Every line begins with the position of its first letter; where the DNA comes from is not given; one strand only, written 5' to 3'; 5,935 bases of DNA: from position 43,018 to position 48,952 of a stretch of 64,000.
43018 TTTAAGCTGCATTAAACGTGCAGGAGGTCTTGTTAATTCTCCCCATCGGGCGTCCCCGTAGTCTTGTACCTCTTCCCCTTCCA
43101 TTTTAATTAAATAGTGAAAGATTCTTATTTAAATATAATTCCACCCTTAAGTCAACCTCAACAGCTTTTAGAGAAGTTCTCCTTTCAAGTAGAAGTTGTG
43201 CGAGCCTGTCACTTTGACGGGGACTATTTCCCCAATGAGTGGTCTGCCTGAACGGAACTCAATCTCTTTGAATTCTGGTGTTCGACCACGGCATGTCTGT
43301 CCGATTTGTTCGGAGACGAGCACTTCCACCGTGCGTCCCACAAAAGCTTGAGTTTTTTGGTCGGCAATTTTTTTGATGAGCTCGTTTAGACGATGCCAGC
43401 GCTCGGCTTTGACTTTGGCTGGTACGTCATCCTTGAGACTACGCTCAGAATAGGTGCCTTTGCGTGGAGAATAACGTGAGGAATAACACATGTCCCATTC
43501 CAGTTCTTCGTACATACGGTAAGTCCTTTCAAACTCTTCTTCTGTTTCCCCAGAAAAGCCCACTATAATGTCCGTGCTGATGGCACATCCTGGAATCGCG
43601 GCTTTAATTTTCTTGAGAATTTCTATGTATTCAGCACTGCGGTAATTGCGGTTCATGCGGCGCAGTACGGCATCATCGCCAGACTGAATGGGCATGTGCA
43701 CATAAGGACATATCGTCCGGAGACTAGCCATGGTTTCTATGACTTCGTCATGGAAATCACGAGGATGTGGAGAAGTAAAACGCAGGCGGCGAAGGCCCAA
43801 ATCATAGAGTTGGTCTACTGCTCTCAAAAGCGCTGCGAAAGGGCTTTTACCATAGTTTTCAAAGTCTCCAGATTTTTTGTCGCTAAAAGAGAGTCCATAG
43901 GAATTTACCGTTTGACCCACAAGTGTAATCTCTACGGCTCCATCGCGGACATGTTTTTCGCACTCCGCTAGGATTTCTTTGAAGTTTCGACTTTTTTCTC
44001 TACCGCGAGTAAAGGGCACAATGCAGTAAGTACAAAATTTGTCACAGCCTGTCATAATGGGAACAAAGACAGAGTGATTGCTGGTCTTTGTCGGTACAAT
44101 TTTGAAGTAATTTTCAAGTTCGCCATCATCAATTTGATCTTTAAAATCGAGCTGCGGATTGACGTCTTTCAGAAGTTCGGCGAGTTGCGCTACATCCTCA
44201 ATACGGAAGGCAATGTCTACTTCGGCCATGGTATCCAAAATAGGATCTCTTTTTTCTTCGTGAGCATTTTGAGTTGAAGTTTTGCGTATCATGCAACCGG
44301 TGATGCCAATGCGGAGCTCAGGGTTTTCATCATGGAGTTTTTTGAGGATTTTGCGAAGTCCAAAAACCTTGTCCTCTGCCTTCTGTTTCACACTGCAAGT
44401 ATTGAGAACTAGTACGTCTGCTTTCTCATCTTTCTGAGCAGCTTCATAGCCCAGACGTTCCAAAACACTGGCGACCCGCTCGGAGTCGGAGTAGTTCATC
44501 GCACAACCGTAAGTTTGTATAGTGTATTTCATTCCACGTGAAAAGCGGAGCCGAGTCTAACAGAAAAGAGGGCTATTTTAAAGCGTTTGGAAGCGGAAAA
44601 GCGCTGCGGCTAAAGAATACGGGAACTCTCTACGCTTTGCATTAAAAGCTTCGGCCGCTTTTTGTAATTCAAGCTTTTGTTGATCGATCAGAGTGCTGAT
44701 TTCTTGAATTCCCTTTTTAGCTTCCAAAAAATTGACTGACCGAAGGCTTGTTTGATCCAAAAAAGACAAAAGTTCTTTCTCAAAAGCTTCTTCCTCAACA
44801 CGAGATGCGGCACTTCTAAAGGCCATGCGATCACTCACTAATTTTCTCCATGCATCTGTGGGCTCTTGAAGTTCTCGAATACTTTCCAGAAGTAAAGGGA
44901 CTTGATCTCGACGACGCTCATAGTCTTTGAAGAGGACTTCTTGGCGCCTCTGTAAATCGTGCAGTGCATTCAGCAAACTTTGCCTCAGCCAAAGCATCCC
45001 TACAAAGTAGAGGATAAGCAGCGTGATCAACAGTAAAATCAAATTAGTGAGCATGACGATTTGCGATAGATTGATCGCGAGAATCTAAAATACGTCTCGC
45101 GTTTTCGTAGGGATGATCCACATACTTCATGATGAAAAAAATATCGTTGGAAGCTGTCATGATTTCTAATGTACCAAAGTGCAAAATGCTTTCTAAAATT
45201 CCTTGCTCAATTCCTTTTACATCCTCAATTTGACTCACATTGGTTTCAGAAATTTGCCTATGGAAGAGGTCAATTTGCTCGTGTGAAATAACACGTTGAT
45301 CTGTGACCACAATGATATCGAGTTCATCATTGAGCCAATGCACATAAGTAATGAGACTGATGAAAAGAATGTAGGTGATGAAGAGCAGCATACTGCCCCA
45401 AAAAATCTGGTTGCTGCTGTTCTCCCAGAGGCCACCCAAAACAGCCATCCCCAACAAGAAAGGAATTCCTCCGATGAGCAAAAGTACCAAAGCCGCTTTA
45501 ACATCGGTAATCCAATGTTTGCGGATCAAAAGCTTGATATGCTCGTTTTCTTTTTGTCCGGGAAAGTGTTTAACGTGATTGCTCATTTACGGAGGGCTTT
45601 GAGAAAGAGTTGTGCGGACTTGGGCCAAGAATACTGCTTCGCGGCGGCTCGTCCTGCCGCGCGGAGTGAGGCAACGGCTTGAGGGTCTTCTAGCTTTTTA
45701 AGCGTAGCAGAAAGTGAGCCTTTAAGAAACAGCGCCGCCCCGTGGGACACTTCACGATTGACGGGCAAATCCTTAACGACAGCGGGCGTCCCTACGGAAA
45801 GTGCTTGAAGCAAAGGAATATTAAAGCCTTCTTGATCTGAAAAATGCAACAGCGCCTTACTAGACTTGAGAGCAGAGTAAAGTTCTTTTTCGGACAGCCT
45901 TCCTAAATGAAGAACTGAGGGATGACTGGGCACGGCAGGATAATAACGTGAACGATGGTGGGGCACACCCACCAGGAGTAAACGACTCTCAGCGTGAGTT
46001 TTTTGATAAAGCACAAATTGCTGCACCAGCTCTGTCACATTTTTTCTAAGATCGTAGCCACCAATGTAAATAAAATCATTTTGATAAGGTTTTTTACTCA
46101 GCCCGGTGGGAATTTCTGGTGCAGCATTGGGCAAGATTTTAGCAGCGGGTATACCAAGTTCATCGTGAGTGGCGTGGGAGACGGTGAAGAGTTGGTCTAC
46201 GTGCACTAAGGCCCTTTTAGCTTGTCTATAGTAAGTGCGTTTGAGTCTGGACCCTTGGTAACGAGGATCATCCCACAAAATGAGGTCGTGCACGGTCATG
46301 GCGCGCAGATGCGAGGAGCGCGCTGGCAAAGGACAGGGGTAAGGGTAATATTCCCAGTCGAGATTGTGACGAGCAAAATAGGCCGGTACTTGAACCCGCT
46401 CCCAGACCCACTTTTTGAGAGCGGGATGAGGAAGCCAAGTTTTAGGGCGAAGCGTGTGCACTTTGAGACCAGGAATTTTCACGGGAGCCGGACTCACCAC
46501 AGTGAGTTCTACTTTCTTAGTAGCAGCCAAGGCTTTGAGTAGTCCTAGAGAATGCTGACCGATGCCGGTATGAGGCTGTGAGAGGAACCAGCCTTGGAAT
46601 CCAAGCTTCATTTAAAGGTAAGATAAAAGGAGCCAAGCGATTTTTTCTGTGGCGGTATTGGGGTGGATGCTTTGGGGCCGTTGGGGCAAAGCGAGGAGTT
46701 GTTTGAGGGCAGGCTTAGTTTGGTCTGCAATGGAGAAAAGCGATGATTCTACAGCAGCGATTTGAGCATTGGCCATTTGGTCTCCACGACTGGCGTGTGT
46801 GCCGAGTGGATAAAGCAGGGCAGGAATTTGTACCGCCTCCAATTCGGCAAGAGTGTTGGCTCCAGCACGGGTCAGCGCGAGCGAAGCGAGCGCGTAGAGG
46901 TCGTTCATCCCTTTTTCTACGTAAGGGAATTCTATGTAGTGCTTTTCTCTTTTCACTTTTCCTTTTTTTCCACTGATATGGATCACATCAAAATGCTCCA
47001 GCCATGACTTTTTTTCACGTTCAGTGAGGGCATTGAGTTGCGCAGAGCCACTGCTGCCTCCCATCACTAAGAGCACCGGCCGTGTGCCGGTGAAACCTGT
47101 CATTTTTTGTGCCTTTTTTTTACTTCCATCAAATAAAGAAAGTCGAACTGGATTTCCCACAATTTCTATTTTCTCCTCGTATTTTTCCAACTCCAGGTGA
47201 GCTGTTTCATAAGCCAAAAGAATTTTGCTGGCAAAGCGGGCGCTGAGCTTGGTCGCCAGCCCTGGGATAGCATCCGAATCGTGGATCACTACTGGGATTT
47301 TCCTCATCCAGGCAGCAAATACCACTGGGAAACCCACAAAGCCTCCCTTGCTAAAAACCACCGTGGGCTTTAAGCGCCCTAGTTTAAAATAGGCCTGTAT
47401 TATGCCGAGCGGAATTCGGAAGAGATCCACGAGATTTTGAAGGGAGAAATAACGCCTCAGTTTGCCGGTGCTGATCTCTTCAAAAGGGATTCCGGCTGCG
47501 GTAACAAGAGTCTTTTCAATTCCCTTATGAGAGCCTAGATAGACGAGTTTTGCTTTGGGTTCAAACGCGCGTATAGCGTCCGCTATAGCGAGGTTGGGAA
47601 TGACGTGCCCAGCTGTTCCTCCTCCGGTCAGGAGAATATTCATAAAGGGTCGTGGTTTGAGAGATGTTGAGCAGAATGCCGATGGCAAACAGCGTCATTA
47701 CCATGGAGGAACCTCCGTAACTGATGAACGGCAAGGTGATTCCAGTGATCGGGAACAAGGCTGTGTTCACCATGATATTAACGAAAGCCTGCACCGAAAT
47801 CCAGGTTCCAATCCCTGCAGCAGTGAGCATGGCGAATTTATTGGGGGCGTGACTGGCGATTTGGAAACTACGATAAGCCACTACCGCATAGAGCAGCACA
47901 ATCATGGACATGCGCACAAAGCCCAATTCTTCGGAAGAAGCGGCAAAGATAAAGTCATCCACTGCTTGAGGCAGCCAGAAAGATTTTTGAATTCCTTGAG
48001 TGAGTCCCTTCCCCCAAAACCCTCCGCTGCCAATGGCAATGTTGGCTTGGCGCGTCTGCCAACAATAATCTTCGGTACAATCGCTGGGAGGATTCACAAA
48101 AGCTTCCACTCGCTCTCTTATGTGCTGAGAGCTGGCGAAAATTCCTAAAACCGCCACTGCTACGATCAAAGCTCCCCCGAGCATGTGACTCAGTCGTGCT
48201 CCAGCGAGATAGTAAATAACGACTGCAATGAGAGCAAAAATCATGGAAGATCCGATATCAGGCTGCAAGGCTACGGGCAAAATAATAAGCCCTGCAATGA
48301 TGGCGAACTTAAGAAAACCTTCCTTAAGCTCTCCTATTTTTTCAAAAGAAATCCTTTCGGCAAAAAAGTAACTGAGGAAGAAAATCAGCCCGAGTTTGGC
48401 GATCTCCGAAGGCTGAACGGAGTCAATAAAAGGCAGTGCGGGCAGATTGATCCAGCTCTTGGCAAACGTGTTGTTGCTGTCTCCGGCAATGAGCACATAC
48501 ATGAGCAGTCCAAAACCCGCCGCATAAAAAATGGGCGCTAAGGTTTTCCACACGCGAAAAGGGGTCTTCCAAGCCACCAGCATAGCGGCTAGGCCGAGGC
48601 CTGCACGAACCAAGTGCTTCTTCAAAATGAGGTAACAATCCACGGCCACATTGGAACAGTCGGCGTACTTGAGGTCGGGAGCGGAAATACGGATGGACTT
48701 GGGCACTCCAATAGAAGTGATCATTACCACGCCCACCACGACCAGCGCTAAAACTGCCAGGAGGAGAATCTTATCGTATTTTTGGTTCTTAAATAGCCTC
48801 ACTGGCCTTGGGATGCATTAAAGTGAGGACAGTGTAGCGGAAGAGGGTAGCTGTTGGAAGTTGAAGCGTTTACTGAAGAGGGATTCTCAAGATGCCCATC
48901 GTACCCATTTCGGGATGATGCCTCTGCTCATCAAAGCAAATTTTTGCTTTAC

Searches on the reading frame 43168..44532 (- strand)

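Call 7: search_protein_families(library=pfam, proteins=[window:43168-44532:-], max_evalue=0.001)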
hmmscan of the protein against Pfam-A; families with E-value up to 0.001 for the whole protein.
window:43168-44532:- (454 aa): 3 families
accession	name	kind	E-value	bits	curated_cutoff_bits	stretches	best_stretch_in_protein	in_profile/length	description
PF04055.27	Radical_SAM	-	9.1e-28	97.9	29.5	1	157-340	1-165/166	Radical SAM superfamily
PF00919.26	UPF0004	-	2.6e-24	85.5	27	1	2-94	1-91/98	Uncharacterized protein family UPF0004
PF01938.26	TRAM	-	1.1e-06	28.9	21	1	396-454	2-61/61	TRAM domain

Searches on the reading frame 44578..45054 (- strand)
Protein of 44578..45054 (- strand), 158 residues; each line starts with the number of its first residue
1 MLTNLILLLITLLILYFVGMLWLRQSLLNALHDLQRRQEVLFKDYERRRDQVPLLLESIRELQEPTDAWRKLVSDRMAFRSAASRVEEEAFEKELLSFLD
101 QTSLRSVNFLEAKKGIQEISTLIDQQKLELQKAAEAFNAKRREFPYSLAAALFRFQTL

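Call 110: search_protein_families(library=pfam, proteins=[window:44578-45054:-], max_evalue=1)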
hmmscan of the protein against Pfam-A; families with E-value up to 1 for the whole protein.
window:44578-45054:- (158 aa): 6 families
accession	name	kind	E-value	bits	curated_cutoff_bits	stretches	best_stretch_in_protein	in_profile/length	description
PF04011.17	LemA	-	9.8e-05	22.7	26.2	1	44-157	8-131/149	LemA family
PF00430.23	ATP-synt_B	-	0.022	15.3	28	1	5-63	2-60/132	ATP synthase B/B' CF(0)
PF07811.17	TadE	-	0.16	12.5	22.9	1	6-33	13-40/43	TadE-like protein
PF15619.11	Lebercilin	-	0.31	11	34.3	1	30-125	36-125/193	Ciliary protein causing Leber congenital amaurosis disease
PF15005.11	IZUMO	-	0.38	11.8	25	1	52-140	21-110/143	Izumo sperm-egg fusion, Ig domain-associated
PF07765.17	KIP1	-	0.72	10.5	33.9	0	111-143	22-54/74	KIP1-like protein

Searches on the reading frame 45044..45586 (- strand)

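Call 110: search_protein_families(library=pfam, proteins=[window:45044-45586:-], max_evalue=1)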
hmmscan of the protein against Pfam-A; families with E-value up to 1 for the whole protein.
window:45044-45586:- (180 aa): 4 families
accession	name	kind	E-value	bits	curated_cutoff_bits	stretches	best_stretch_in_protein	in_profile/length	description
PF03703.20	bPH_2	-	0.00061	20.4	22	1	93-168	7-76/78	Bacterial PH domain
PF14470.12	bPH_3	-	0.03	15.2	23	1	86-138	19-63/95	Bacterial PH domain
PF00335.26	Tetraspanin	-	0.053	13.6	32.1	1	31-96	45-104/225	Tetraspanin family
PF11670.13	MSP1a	-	0.33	10.7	27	1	57-115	50-107/252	Major surface protein 1a (MSP1a)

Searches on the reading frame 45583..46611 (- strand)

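Call 7: search_protein_families(library=pfam, proteins=[window:45583-46611:-], max_evalue=0.001)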
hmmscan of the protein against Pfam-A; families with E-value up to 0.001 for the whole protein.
window:45583-46611:- (342 aa): 5 families
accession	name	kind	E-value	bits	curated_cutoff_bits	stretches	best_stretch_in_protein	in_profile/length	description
PF00534.26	Glycos_transf_1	-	4e-12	46.4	26.4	1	172-288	10-130/172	Glycosyl transferases group 1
PF13692.12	Glyco_trans_1_4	-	4.3e-11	43.7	27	1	179-293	3-120/142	Glycosyl transferases group 1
PF13524.12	Glyco_trans_1_2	-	2.1e-05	24.9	25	1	209-334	15-140/144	Glycosyl transferase-like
PF13439.12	Glyco_transf_4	-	3.7e-05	24.3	28.5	1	16-152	3-148/170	Glycosyltransferase Family 4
PF13579.12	Glyco_trans_4_4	-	0.00013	22.8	29.7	0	15-161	1-156/158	Glycosyl transferase 4-like domain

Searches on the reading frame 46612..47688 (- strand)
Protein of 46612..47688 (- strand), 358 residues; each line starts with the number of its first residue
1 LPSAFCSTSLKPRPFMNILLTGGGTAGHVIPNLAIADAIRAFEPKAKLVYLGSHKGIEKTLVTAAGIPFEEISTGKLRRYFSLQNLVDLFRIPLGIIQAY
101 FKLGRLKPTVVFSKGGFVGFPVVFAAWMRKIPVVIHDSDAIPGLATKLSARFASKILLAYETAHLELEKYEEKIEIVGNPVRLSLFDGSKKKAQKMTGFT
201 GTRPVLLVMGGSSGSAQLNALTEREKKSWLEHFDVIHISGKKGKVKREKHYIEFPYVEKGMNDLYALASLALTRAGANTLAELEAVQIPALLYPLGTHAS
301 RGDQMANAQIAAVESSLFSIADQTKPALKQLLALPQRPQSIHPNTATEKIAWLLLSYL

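Call 7: search_protein_families(library=pfam, proteins=[window:46612-47688:-], max_evalue=0.001)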
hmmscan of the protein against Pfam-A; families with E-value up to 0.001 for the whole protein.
window:46612-47688:- (358 aa): 2 families
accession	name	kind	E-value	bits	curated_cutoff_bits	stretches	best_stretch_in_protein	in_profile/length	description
PF03033.26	Glyco_transf_28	-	6.5e-38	130.4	26.2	1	18-157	1-138/139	Glycosyltransferase family 28 N-terminal domain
PF04101.22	Glyco_tran_28_C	-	7.6e-18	65.5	22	1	205-314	1-117/166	Glycosyltransferase family 28 C-terminal domain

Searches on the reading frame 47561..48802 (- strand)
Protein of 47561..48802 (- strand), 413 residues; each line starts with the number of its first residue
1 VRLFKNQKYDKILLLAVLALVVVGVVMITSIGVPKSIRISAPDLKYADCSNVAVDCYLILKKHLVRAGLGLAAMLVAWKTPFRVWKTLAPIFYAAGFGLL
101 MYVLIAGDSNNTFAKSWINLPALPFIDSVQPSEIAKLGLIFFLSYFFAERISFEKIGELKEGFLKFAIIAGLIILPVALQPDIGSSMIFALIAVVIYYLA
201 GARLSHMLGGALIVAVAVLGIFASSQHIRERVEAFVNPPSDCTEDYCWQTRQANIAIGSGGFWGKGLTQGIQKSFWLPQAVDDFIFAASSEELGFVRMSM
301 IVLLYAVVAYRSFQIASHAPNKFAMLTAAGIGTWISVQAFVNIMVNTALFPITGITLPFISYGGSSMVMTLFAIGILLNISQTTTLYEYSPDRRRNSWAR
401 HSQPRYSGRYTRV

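Call 7: search_protein_families(library=pfam, proteins=[window:47561-48802:-], max_evalue=0.001)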
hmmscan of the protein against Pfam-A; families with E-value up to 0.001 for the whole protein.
window:47561-48802:- (413 aa): 1 family
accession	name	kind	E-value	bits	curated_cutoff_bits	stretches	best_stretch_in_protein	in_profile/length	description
PF01098.24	FTSW_RODA_SPOVE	-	7.5e-80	269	26.4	1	13-384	3-354/356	Cell cycle protein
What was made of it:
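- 47561..48802 (-): ftsW (context): the downstream boundary of the slot. Call 7.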

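Call 37: find_related_loci(query=A2, collection=genome_contigs, flank=10000)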
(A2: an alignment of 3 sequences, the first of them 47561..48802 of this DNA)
Query A2 (413 aa) in genome_contigs; peptide patterns used: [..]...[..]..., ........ (x = any residue, [..] = any of these).
146 stretches matched a pattern; 23 encode a relative of the query (tblastn E <= 1e-3); 23 distinct loci.
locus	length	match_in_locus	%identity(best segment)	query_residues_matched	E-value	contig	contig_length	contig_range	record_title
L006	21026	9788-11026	91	1-413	0e+0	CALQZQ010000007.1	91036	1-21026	MAG: Candidatus Peribacteria bacterium isolate MaH-04nov19-42 genome assembly, contig: MaH-04nov19-C344, whole genome sh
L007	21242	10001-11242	72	1-413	0e+0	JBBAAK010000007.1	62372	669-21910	MAG: Candidatus Gracilibacteria bacterium isolate SO_2017_GW3_40 scaffold_426_c1_OW296A_2017, whole genome shotgun seque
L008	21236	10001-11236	72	3-413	0e+0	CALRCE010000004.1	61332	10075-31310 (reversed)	MAG: Candidatus Peribacteria bacterium isolate Ike-50m-54 genome assembly, contig: Ike-50-c226, whole genome shotgun seq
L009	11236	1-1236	72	3-413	0e+0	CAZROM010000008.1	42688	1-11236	MAG TPA_asm: uncultured Candidatus Peribacteria bacterium isolate SRP278252_co1_824 genome assembly, contig: NODE_1237_l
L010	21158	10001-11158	67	5-390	0e+0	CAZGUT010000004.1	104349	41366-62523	MAG TPA_asm: uncultured Candidatus Peribacteria bacterium isolate SRP077602_co2_44 genome assembly, contig: NODE_240_len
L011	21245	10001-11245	68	1-413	0e+0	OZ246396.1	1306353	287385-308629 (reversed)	MAG: uncultured Candidatus Peribacteria bacterium isolate ERP119705_co14_83 genome assembly, chromosome: 1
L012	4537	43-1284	68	3-413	0e+0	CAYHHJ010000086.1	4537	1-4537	MAG TPA_asm: uncultured Candidatus Peribacteria bacterium isolate ERP119702_co1_18 genome assembly, contig: NODE_30055_l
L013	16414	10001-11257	68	1-413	0e+0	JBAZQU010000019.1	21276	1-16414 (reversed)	MAG: Candidatus Gracilibacteria bacterium isolate SO_2017_SWC_60 scaffold_787_c2_LP-4_2017, whole genome shotgun sequenc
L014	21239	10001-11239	69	3-413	4e-180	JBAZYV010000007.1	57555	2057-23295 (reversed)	MAG: Candidatus Gracilibacteria bacterium isolate SO_2017_GW1_90 NODE_2892_length_57555_cov_3.170753_OW334_2017, whole g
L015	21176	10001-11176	65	5-396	2e-168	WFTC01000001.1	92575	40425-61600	MAG: Candidatus Gracilibacteria bacterium isolate S139_120_esom k151_152954, whole genome shotgun sequence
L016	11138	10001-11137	65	2-380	5e-168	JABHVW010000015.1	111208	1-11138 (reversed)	MAG: Candidatus Peregrinibacteria bacterium isolate SI047_bin117 k141_614854, whole genome shotgun sequence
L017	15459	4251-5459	56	7-409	7e-157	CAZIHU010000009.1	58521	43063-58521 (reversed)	MAG TPA_asm: uncultured Candidatus Peribacteria bacterium isolate SRP077602_co8_217 genome assembly, contig: NODE_727_le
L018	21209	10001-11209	55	7-409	3e-153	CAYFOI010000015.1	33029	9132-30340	MAG TPA_asm: uncultured Candidatus Peribacteria bacterium isolate ERP019367_co2_39 genome assembly, contig: NODE_1063_le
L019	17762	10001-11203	56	7-407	3e-153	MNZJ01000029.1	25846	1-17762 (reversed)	MAG: Candidatus Peregrinibacteria bacterium CG2_30_44_17 cg2_3.0_scaffold_1269_c, whole genome shotgun sequence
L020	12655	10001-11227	62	4-406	7e-150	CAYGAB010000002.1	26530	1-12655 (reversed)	MAG TPA_asm: uncultured Candidatus Peribacteria bacterium isolate ERP113451_co1_153 genome assembly, contig: NODE_2061_l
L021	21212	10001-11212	51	2-405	5e-140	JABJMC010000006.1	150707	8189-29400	MAG: Candidatus Peregrinibacteria bacterium isolate SI075_bin129 k141_414996, whole genome shotgun sequence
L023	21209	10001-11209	52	6-409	8e-141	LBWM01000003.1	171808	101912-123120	MAG: Candidatus Peregrinibacteria bacterium GW2011_GWF2_39_17 UT36_C0003, whole genome shotgun sequence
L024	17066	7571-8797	68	3-411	0e+0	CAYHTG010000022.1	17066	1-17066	MAG TPA_asm: uncultured Candidatus Peribacteria bacterium isolate ERP119705_co15_114 genome assembly, contig: NODE_3418_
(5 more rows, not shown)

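Call 44: search_protein_families(library=pfam, proteins=[L007:9096-9935:+, L024:1988-3442:-, L017:3116-3754:+, L021:9244-9915:+, L023:8243-9037:+, L006:1840-2373:+, L006:8497-9672:-, L008:6778-7629:+, L010:7835-9949:+], max_evalue=0.1)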
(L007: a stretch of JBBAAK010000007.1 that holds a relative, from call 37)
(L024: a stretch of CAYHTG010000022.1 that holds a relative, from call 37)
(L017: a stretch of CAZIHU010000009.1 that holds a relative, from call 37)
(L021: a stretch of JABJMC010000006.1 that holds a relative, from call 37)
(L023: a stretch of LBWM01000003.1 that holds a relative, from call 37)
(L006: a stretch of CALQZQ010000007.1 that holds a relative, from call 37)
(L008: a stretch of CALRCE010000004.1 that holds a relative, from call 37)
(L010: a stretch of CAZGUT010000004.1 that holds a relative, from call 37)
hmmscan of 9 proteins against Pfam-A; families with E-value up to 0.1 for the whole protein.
L007:9096-9935:+ (279 aa): 1 family
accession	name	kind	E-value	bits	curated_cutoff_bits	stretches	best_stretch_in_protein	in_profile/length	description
PF02369.22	Big_1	-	0.06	13.9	34.9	0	12-68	4-64/93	Bacterial Ig-like domain (group 1)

L024:1988-3442:- (484 aa): 3 families
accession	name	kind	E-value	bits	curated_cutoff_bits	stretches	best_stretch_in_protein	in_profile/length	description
PF02369.22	Big_1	-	0.0022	18.5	34.9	0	108-153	20-69/93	Bacterial Ig-like domain (group 1)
PF17789.7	MG4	-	0.0026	18.4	24.7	1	111-169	20-76/95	Macroglobulin domain MG4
PF13620.12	CarboxypepD_reg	-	0.022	15.5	32.3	0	112-148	5-42/82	Carboxypeptidase regulatory-like domain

L017:3116-3754:+ (212 aa): 0 families

L021:9244-9915:+ (223 aa): 2 families
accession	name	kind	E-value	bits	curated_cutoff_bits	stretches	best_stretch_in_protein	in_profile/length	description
PF04625.18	DEC-1_N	-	0.013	15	29.2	1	153-216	85-146/403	DEC-1 protein, N-terminal region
PF13083.13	KH_KhpA-B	-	0.072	13.5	32.1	0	34-62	35-63/73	KhpA/KhpB, KH domain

L023:8243-9037:+ (264 aa): 0 families

L006:1840-2373:+ (177 aa): 1 family
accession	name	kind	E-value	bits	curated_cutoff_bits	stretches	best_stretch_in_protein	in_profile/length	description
PF25474.1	TPR_TmcB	-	0.034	14.5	27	1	41-100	24-83/125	TmcB, TPR repeats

L006:8497-9672:- (391 aa): 9 families
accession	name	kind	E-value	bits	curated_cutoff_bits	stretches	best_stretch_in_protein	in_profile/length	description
PF13635.12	DUF4143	-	1.1e-42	145.9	28.1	1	182-341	1-160/160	Domain of unknown function (DUF4143)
PF13173.12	AAA_14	-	8.1e-28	97.5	27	1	18-135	3-128/129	AAA domain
PF13401.12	AAA_22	-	0.0042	17.8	27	1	19-49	7-33/130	AAA domain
PF13191.12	AAA_16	-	0.0092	16.9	32.6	1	12-40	17-47/167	AAA ATPase domain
PF20720.3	nSTAND3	-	0.026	14.7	27.2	1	8-42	8-42/155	Novel STAND NTPase 3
PF05673.19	DUF815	-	0.029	14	23.8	1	19-42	55-78/249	Protein of unknown function (DUF815)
PF09339.16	HTH_IclR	-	0.034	14.4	22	1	210-236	17-43/52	IclR helix-turn-helix domain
PF13671.12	AAA_33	-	0.037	14.8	27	1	19-59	1-40/143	AAA domain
PF13443.12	HTH_26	-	0.074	13.8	22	0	211-233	11-32/63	Cro/C1-type HTH DNA-binding domain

L008:6778-7629:+ (283 aa): 1 family
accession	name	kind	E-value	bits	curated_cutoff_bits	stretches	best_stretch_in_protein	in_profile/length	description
PF20088.4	DUF6480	-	0.052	13.9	25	0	126-176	25-75/78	Family of unknown function (DUF6480)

L010:7835-9949:+ (704 aa): 0 families

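Call 45: find_related_loci(query=A2, collection=metagenome_contigs, flank=10000)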
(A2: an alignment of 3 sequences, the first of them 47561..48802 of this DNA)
Query A2 (413 aa) in metagenome_contigs; peptide patterns used: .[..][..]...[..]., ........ (x = any residue, [..] = any of these).
552 stretches matched a pattern; 106 encode a relative of the query (tblastn E <= 1e-3); the best 80 are kept; 80 distinct loci.
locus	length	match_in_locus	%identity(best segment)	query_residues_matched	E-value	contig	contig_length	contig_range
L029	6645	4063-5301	79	1-413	0e+0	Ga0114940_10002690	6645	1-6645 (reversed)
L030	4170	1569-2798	67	3-412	0e+0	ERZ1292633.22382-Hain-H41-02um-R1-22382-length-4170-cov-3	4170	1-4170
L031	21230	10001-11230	66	3-412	0e+0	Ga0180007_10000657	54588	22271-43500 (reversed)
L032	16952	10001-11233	66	2-412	0e+0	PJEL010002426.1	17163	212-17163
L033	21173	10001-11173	66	7-397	1e-174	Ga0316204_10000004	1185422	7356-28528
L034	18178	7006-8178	66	7-397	1e-174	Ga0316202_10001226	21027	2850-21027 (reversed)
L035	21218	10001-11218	67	5-410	1e-174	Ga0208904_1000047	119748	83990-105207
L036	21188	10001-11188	64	1-397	8e-166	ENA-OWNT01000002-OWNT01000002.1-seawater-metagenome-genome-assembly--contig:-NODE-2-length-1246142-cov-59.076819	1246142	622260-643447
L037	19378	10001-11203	56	7-407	6e-153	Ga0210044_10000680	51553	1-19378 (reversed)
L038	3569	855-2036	53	5-403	1e-144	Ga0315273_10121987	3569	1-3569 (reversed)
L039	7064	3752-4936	54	2-399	2e-138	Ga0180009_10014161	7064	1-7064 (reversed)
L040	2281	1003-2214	50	1-413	3e-147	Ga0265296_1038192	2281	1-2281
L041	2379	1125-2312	52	8-412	4e-147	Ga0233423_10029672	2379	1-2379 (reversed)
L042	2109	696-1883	52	8-412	3e-148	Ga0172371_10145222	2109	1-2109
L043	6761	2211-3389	54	5-403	6e-138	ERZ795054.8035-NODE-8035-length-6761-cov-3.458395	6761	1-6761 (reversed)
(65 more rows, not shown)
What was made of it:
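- Tried and rejected: Switching to FtsW as bait worked (calls 37, 45).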

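Call 102: search_protein_families(library=pfam, proteins=[L011:4650-7292:+, L013:5102-7612:+, L020:5526-9944:+, L014:5697-9965:+, L033:6403-9933:+, L036:6351-9944:+, L015:7459-9939:+], max_evalue=0.01)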
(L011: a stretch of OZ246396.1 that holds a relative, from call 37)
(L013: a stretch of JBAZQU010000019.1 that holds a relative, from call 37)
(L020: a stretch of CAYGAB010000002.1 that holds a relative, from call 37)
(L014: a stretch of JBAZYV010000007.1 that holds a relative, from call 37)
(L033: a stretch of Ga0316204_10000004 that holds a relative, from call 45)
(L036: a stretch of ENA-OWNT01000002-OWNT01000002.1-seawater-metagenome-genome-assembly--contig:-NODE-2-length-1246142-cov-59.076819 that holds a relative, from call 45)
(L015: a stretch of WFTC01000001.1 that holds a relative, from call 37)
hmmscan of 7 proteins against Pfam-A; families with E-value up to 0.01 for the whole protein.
L011:4650-7292:+ (880 aa): 1 family
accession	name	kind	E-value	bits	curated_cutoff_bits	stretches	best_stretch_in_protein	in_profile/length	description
PF19551.4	DUF6074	-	0.0034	18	27.2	0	411-449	30-67/83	Family of unknown function (DUF6074)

L013:5102-7612:+ (836 aa): 0 families

L020:5526-9944:+ (1472 aa): 0 families

L014:5697-9965:+ (1422 aa): 0 families

L033:6403-9933:+ (1176 aa): 0 families

L036:6351-9944:+ (1197 aa): 0 families

L015:7459-9939:+ (826 aa): 0 families
